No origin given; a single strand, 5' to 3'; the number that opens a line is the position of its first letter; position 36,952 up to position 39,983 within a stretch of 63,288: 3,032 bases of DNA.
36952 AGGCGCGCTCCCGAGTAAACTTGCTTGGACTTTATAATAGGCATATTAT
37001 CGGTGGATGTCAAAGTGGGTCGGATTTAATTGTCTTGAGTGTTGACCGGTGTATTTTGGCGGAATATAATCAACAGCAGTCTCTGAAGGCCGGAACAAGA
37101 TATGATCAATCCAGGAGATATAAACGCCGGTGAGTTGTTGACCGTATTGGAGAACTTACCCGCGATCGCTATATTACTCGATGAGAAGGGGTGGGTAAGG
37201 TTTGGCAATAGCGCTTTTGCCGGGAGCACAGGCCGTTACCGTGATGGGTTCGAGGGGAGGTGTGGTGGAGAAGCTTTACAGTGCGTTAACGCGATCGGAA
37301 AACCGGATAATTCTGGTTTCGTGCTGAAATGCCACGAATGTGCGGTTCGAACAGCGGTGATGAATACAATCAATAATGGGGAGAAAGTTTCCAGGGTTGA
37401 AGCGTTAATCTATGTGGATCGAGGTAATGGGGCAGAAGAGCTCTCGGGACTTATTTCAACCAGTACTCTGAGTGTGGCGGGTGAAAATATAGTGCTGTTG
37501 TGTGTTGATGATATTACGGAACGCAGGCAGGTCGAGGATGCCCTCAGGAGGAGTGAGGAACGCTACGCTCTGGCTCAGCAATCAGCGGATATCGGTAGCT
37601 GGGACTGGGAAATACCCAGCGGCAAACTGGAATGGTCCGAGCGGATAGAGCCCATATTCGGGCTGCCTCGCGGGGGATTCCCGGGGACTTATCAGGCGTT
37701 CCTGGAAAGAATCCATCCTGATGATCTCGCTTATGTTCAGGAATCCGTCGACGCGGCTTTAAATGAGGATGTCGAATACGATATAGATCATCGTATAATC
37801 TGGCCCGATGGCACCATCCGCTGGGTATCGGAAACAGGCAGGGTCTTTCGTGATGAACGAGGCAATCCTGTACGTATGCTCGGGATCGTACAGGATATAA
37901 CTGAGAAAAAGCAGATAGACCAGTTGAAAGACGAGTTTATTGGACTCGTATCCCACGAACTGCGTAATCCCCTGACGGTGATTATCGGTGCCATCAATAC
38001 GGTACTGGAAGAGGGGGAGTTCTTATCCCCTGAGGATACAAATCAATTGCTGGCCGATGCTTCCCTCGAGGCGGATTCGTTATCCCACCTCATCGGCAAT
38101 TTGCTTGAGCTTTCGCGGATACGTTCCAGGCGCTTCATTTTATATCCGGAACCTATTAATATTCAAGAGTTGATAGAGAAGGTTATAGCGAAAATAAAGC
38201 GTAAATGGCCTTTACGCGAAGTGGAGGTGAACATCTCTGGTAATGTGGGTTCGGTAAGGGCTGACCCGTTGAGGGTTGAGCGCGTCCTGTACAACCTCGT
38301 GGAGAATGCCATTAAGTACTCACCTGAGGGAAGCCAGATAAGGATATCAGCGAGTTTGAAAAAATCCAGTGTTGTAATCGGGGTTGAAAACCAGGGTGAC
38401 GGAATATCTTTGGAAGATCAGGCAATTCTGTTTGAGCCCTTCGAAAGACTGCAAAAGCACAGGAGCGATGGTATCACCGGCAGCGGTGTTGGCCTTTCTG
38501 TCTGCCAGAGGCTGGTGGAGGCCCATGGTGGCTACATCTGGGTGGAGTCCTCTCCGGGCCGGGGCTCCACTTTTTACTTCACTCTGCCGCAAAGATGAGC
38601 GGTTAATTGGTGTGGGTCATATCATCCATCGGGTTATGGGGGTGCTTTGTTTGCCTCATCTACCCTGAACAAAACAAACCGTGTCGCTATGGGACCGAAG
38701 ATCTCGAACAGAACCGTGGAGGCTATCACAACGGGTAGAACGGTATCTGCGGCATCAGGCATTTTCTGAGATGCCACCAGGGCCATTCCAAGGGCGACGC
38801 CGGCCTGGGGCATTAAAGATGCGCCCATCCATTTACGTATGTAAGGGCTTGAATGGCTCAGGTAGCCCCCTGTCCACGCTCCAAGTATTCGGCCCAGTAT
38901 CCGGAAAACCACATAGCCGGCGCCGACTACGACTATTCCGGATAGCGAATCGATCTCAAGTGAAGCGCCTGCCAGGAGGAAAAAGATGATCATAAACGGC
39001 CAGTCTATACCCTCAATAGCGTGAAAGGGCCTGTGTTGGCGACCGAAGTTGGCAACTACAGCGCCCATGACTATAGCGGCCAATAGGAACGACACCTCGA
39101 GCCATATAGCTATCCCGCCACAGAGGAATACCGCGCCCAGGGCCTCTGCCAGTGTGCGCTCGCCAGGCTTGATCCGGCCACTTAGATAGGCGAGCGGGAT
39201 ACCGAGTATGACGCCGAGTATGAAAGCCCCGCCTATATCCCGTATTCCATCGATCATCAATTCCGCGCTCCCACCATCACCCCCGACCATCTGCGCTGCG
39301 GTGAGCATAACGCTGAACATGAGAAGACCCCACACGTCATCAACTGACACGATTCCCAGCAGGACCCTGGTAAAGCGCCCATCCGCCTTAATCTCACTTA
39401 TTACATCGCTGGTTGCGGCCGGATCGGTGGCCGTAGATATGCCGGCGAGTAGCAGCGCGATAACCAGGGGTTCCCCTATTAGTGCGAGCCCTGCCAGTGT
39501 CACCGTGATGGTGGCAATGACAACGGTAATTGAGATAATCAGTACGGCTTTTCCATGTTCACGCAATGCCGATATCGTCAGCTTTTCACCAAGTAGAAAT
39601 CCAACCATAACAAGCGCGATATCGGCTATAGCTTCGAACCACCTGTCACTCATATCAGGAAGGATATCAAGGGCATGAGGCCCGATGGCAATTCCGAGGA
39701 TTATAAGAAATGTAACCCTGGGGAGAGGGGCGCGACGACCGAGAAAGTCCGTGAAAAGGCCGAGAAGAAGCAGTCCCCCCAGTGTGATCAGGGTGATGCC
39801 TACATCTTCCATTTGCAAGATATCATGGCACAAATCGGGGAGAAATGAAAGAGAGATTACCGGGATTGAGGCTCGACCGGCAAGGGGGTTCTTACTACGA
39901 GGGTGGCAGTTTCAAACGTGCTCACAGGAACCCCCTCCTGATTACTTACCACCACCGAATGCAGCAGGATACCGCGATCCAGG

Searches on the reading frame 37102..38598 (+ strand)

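Call 23: search_protein_families(library=pfam, proteins=[window:37102-38598:+])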
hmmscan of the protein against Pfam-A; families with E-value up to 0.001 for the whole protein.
window:37102-38598:+ (498 aa): 6 families
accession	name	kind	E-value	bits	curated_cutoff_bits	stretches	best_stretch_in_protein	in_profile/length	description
PF02518.31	HATPase_c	-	6.5e-31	107.5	26.4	1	388-497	2-109/111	Histidine kinase-, DNA gyrase B-, and HSP90-like ATPase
PF08447.18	PAS_3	-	1.3e-27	96.3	25.6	1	176-263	2-89/89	PAS fold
PF00512.31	HisKA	-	4.1e-15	56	26.9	1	276-342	2-65/66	His Kinase A (phospho-acceptor) domain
PF00989.32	PAS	-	3.1e-09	37.3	22.6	1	154-266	2-113/113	PAS fold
PF13426.13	PAS_9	-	1.4e-06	28.9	27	1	179-268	17-103/103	PAS domain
PF08448.16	PAS_4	-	3e-06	27.9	23.1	0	208-270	48-109/110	PAS fold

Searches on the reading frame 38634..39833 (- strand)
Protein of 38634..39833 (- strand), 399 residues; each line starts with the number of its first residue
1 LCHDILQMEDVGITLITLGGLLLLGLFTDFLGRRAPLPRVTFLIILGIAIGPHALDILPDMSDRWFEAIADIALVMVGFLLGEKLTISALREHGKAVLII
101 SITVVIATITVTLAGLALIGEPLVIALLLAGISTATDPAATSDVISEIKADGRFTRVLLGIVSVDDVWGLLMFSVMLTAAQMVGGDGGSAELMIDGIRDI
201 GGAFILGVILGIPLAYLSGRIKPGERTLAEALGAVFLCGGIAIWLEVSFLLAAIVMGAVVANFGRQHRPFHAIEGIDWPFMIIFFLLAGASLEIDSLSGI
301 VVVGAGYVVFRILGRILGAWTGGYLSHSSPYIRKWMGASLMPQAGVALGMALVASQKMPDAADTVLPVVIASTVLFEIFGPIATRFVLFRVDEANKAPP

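Call 23: search_protein_families(library=pfam, proteins=[window:38634-39833:-])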
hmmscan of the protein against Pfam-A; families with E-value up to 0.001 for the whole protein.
window:38634-39833:- (399 aa): 1 family
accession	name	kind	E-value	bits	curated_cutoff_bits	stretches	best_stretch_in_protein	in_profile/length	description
PF00999.27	Na_H_Exchanger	-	1.3e-38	133.3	26.2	1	23-389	5-374/375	Sodium/hydrogen exchanger, transmembrane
